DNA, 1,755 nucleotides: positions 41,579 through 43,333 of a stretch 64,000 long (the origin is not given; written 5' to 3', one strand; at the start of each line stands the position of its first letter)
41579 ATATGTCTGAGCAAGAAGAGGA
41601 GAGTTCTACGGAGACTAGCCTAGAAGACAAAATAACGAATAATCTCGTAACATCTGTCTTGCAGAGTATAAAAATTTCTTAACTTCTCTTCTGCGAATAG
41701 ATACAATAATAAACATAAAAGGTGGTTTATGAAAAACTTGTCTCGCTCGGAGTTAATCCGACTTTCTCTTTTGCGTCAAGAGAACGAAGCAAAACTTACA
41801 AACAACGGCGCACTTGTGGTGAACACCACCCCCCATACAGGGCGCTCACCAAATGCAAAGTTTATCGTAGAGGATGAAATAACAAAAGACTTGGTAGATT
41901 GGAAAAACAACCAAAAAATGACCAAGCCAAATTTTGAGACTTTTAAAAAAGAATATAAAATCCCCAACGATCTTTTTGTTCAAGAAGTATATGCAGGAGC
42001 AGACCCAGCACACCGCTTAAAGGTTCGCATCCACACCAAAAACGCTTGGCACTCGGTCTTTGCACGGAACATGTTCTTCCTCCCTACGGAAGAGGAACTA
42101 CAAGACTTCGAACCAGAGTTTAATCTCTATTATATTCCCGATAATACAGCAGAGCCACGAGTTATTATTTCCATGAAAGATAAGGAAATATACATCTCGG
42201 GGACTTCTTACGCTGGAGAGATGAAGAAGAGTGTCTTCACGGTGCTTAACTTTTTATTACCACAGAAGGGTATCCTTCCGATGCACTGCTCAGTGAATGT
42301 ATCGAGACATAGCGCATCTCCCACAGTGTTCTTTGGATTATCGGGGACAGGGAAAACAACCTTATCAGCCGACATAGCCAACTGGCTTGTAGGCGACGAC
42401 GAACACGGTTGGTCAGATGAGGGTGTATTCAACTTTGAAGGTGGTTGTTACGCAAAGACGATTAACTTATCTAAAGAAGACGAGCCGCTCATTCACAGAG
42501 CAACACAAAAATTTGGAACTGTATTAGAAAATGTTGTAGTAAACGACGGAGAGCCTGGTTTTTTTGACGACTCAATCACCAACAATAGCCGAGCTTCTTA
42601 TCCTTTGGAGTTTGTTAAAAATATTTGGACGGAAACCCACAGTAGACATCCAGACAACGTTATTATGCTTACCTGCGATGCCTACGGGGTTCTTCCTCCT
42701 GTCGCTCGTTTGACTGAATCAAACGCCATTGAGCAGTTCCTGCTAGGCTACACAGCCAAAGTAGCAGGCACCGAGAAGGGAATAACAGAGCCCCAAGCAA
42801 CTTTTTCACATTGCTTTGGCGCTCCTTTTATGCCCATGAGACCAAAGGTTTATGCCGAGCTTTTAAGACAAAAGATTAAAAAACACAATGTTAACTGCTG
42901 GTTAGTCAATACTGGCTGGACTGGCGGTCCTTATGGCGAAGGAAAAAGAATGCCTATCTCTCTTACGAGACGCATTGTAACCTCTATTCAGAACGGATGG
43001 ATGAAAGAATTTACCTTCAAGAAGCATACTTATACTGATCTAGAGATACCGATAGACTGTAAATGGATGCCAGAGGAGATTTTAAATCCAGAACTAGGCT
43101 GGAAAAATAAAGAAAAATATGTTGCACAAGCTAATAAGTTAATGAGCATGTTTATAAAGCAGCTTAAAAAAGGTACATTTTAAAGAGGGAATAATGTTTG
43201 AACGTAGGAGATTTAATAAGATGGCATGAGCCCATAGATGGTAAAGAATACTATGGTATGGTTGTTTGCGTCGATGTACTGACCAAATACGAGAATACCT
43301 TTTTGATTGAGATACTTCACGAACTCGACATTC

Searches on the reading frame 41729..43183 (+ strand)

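Call 25: search_protein_families(library=pfam, proteins=[window:41729-43183:+], max_evalue=0.001)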
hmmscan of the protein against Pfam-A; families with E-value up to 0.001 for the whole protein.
window:41729-43183:+ (484 aa): 1 family
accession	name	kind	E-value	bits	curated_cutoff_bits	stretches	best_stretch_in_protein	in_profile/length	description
PF01293.25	PEPCK_ATP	-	2e-182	607.5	26.5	1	2-449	5-464/465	Phosphoenolpyruvate carboxykinase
